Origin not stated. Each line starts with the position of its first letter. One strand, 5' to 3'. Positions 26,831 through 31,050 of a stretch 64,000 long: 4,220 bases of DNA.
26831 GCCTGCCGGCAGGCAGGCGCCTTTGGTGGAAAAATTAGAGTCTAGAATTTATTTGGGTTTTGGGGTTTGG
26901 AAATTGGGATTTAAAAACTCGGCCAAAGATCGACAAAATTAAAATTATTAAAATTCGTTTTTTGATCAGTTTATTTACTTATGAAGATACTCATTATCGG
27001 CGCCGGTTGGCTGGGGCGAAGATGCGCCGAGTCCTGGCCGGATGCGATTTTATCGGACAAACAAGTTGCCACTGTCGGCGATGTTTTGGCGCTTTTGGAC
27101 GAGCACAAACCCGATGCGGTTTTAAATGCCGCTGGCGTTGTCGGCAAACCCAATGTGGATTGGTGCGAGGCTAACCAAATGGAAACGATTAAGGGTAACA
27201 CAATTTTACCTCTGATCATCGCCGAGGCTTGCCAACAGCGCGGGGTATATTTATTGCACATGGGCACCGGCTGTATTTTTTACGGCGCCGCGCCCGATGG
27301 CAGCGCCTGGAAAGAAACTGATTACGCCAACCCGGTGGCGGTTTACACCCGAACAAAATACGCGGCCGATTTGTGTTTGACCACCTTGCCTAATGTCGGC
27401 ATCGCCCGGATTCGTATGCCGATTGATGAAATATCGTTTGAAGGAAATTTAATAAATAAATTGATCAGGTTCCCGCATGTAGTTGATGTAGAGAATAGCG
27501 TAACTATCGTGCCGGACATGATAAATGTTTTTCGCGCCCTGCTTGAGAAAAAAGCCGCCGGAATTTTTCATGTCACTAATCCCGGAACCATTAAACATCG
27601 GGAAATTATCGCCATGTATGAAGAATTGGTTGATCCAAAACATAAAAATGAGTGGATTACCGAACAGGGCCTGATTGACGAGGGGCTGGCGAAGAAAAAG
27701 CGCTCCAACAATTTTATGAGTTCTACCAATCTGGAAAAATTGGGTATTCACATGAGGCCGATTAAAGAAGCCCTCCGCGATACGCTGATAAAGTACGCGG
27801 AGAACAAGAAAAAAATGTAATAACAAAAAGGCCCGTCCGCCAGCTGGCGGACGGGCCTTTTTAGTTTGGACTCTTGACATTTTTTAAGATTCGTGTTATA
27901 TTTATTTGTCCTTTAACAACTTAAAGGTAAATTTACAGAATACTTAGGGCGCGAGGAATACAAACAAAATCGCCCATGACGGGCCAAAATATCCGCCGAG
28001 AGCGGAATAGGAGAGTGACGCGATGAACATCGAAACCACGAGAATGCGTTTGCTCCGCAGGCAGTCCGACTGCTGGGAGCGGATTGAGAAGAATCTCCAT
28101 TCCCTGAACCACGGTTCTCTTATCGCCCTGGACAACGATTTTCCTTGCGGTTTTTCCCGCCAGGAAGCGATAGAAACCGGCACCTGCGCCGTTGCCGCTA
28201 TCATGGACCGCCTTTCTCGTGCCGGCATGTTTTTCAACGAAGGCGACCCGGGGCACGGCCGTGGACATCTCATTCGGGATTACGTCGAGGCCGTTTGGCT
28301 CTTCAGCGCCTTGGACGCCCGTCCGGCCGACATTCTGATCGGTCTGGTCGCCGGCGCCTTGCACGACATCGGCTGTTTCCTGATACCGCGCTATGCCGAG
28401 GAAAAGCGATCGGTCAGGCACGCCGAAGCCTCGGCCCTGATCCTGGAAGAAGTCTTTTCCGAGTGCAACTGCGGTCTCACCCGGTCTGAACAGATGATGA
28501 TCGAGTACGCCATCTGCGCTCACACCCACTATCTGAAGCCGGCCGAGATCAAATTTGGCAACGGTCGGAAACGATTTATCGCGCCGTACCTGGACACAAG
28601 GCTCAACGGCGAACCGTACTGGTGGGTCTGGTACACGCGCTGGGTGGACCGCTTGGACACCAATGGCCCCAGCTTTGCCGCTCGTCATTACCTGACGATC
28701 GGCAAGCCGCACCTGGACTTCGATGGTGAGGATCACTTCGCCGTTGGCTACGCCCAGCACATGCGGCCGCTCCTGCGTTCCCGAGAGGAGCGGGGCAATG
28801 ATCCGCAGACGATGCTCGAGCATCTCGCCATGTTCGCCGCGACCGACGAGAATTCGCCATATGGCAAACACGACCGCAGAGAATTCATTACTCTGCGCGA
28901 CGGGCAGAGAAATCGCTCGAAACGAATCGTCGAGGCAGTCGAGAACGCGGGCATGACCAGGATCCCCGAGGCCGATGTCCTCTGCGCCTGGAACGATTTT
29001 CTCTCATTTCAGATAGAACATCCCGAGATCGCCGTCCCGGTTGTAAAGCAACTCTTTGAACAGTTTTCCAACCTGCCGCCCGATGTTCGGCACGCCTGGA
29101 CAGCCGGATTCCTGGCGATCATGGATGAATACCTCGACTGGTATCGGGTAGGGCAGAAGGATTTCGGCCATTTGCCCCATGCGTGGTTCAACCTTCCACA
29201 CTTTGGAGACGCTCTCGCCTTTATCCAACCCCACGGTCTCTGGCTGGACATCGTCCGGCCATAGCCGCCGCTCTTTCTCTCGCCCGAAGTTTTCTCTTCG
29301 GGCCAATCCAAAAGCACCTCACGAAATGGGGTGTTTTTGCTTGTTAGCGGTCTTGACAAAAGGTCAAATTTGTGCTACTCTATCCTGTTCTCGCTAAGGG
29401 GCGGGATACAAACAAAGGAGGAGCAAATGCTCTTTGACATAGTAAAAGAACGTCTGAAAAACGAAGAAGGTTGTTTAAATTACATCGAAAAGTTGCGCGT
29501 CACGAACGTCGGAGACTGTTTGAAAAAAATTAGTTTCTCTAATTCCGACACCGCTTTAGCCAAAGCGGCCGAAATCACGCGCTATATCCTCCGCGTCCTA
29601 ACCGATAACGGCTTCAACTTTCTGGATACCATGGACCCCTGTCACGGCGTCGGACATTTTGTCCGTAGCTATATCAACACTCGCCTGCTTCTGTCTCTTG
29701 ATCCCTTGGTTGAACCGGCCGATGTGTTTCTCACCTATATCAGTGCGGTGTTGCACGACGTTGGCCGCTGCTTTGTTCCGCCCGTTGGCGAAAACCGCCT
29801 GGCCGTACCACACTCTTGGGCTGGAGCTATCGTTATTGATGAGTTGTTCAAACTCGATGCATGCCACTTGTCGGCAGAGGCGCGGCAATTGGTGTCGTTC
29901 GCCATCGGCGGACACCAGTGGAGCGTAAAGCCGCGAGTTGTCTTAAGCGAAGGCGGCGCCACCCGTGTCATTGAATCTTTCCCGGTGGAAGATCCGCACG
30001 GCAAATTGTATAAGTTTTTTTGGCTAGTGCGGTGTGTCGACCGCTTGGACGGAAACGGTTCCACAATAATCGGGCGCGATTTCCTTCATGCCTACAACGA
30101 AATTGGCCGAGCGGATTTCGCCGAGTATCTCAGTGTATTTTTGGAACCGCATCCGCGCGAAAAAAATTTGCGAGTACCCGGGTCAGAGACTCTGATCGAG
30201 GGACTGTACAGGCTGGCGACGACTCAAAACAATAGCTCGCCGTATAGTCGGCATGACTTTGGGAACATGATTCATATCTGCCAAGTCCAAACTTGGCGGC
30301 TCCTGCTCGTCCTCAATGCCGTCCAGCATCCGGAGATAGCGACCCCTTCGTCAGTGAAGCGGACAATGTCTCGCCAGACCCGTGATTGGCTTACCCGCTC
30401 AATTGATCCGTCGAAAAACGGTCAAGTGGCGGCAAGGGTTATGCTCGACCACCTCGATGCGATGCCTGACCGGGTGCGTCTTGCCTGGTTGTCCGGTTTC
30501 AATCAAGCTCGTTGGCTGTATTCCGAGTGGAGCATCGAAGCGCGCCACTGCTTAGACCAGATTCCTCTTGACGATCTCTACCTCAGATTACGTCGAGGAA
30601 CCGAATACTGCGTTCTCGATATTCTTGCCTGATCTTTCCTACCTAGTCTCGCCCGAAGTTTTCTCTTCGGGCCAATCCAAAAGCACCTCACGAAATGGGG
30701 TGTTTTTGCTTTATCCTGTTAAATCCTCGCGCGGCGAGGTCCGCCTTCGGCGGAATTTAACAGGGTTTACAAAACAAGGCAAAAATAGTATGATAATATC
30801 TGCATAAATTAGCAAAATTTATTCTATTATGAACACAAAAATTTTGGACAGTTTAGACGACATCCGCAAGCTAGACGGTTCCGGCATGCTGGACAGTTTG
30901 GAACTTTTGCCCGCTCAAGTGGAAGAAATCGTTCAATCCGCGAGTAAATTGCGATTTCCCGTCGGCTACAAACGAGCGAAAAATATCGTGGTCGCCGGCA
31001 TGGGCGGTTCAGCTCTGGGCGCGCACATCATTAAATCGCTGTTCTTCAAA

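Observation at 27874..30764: Tandem pair of diverged HD-domain paralogs with identical regulatory flanks, GC-shifted, inside the rhamnose/glycan locus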

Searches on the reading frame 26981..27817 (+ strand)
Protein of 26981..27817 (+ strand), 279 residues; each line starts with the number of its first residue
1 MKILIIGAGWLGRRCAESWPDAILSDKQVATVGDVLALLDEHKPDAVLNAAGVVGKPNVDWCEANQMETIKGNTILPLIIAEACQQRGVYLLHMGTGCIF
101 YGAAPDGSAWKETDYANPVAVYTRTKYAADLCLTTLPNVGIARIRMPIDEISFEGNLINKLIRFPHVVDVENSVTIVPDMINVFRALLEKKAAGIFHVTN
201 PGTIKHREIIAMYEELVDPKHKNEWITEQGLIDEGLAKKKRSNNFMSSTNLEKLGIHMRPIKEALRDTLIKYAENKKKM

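Call 37: search_protein_families(library=pfam, proteins=[window:26981-27817:+], max_evalue=0.0001)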
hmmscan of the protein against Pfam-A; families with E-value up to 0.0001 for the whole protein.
window:26981-27817:+ (279 aa): 2 families
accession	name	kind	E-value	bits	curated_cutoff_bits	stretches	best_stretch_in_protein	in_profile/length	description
PF04321.23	RmlD_sub_bind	-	1.3e-18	67.5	27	1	28-271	36-284/287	RmlD substrate binding domain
PF01370.27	Epimerase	-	5.9e-12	46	20.9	1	33-134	54-154/240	NAD dependent epimerase/dehydratase family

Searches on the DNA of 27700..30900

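Call 49: search_rna_families(source=window, start=27700, end=30900, threshold=evalue, max_evalue=1)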
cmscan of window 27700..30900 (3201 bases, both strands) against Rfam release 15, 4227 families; matches with E-value up to 1: 5.
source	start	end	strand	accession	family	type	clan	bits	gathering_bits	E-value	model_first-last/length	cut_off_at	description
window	27820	27866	-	RF03751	mir-7445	Gene; miRNA;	-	34.8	79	0.00081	1-60/60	no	mir-7445 microRNA precursor family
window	27809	27892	-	RF01770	rimP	Cis-reg; leader;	-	32.2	47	0.013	1-102/102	no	Gammaprotebacteria rimP leader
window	27822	27896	-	RF00506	Thr_leader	Cis-reg; leader;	-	25.4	55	0.084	1-118/118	no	Threonine operon leader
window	27801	27927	-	RF02960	DUF2800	Cis-reg;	-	23.5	60.2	0.28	1-158/158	no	DUF2800 RNA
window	27802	27866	+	RF00506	Thr_leader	Cis-reg; leader;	-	23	55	0.3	1-118/118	no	Threonine operon leader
